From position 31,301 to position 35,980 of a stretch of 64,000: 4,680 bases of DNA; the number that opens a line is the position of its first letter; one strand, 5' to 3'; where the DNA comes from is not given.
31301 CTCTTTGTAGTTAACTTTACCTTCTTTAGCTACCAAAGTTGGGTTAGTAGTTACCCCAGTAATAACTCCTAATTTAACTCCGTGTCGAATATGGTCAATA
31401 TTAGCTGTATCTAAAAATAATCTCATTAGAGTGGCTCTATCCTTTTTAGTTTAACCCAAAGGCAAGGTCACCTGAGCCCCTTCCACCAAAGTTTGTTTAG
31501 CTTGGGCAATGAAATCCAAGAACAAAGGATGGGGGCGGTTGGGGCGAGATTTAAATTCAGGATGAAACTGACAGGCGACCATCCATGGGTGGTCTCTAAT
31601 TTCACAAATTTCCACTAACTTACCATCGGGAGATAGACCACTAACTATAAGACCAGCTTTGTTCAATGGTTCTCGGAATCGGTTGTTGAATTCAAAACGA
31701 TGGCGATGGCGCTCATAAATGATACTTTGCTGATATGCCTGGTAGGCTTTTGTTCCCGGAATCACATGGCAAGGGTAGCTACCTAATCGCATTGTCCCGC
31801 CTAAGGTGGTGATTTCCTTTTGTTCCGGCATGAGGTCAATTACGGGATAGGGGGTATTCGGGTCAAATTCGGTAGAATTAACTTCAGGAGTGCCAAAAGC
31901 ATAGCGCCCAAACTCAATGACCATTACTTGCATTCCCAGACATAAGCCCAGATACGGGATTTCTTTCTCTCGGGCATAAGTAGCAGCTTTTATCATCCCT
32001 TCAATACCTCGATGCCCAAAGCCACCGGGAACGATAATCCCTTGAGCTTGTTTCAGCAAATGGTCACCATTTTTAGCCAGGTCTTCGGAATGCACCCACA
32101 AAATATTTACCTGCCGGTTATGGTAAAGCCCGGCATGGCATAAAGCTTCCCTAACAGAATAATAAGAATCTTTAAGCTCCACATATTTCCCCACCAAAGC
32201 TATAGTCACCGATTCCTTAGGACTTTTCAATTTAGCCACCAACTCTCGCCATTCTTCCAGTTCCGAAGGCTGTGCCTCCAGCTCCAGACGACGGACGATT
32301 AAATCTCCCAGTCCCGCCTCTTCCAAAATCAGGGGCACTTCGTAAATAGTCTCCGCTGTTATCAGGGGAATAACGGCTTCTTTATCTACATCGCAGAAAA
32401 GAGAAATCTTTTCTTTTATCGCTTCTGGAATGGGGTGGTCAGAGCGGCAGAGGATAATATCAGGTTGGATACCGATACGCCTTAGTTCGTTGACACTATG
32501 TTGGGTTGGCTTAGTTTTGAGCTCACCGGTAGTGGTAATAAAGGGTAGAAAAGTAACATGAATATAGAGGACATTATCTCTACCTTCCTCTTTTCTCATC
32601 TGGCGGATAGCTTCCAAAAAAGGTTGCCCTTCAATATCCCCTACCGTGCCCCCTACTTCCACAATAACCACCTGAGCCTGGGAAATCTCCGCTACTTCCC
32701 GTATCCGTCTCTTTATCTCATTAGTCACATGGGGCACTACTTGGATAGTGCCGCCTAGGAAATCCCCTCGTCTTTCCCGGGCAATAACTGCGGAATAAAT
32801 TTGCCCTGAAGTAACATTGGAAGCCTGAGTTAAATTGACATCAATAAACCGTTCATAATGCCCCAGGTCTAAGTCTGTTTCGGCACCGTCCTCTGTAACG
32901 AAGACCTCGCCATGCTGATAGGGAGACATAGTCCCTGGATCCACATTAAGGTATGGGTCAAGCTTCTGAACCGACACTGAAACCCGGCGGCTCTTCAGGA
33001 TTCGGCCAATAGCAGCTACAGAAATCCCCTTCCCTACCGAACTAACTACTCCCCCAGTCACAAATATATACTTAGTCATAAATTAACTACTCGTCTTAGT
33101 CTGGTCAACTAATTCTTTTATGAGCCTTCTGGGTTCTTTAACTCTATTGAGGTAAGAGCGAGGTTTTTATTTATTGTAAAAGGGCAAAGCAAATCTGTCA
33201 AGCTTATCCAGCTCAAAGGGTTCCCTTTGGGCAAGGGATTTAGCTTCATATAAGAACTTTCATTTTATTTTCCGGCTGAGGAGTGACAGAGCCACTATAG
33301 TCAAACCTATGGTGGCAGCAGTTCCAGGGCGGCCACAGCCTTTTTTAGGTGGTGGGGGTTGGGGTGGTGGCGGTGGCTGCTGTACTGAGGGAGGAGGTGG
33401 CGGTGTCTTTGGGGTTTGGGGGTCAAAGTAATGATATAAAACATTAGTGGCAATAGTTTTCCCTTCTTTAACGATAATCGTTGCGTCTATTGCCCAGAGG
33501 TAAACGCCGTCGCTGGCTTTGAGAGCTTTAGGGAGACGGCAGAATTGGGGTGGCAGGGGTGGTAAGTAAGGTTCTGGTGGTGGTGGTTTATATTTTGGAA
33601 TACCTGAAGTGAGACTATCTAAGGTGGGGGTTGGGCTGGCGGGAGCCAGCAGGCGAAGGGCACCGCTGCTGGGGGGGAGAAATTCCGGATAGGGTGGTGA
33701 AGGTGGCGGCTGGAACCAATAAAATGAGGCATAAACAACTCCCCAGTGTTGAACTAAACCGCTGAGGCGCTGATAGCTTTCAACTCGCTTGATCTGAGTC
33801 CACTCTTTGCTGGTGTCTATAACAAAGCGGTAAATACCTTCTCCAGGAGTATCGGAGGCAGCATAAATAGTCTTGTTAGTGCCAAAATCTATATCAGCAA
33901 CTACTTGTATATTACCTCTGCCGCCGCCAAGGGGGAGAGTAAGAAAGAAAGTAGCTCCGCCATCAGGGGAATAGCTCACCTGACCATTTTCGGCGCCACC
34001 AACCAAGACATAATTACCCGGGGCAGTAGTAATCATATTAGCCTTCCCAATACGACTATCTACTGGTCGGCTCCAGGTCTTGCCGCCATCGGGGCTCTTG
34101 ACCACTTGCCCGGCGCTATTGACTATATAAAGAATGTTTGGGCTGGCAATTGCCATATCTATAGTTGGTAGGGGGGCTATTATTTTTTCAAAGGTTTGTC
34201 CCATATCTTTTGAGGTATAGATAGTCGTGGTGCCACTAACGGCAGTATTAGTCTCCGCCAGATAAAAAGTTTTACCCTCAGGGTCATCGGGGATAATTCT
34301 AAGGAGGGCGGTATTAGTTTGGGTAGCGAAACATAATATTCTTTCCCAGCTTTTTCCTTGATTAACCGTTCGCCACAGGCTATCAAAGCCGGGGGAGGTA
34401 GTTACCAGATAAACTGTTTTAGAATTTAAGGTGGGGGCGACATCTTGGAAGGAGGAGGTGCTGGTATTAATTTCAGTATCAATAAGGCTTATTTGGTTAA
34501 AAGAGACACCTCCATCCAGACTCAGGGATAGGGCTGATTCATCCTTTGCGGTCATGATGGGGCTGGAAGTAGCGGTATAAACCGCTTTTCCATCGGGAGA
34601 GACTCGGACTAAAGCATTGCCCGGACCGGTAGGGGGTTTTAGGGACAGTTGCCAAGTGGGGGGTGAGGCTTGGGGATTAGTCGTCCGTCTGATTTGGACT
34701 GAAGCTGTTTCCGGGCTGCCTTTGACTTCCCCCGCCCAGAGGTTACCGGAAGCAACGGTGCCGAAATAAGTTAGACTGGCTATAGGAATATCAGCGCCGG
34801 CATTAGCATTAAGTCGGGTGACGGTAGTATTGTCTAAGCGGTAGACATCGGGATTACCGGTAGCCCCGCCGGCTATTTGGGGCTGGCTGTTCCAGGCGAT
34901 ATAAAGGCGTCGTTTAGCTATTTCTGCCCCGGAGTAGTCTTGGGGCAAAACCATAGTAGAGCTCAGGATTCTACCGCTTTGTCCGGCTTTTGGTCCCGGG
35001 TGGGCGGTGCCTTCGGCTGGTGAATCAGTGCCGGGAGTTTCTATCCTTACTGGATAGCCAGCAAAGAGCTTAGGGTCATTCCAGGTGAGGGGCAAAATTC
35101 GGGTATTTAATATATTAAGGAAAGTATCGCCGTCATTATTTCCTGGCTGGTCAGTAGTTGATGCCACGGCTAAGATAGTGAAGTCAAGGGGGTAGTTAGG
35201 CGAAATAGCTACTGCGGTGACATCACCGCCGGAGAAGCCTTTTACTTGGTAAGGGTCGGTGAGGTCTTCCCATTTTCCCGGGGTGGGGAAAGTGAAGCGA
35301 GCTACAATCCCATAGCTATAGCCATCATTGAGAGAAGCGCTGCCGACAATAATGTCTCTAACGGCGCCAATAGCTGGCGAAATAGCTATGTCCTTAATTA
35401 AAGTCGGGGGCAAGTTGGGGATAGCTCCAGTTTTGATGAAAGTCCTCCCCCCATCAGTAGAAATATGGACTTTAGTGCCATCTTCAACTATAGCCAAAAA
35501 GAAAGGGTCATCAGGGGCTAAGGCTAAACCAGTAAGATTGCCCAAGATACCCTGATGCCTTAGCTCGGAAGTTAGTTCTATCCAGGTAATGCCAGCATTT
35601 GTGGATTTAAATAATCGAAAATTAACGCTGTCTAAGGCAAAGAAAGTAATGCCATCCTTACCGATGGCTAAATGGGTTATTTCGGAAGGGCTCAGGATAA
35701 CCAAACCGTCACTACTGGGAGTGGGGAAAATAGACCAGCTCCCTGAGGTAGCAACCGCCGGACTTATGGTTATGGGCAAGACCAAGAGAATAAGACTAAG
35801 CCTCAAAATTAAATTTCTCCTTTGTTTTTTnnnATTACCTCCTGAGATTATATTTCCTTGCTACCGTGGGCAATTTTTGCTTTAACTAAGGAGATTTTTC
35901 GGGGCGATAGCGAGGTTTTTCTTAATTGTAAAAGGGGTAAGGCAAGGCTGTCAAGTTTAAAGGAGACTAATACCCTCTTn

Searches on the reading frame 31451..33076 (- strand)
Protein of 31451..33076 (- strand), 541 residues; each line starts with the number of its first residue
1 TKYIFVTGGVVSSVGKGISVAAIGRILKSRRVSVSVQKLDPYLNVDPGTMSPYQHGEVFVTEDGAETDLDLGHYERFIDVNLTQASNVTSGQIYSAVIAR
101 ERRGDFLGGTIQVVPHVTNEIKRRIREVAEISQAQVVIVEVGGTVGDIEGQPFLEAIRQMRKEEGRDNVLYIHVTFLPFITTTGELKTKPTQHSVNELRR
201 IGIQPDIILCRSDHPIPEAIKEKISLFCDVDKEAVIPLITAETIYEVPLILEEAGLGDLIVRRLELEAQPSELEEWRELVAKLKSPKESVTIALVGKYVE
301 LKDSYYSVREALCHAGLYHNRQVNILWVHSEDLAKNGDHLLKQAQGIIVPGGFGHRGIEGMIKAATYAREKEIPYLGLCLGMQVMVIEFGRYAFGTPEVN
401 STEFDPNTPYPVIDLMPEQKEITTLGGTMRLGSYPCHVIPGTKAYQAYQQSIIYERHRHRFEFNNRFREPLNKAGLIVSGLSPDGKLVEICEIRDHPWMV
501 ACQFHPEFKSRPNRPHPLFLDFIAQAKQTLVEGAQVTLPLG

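Call 66: search_protein_families(library=pfam, proteins=[window:31451-33076:-], max_evalue=0.00001)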
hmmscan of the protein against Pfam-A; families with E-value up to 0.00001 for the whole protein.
window:31451-33076:- (541 aa): 3 families
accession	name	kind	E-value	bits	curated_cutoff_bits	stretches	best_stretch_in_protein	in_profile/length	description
PF06418.20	CTP_synth_N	-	1.6e-127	424.8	26.1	1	2-266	1-265/265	CTP synthase N-terminus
PF00117.34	GATase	-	4.3e-40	137.8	22.8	1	301-523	2-188/190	Glutamine amidotransferase class-I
PF07722.19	Peptidase_C26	-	3.7e-06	27.3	20.5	0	367-507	100-219/219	Peptidase C26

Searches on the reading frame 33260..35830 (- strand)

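Call 66: search_protein_families(library=pfam, proteins=[window:33260-35830:-], max_evalue=0.00001)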
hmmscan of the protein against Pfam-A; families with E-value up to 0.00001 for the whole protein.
window:33260-35830:- (856 aa): 2 families
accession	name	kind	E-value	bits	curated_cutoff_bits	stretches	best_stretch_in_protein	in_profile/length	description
PF15902.12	Sortilin-Vps10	-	2.2e-11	43.6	33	1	434-551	3-113/446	Sortilin, neurotensin receptor 3,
PF02012.26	BNR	-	1.3e-07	31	27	0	581-588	5-12/12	BNR/Asp-box repeat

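Call 79: search_protein_families(library=phrogs, proteins=[window:33260-35830:-], max_evalue=0.001)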
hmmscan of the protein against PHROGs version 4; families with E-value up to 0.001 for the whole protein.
window:33260-35830:- (856 aa): 0 families
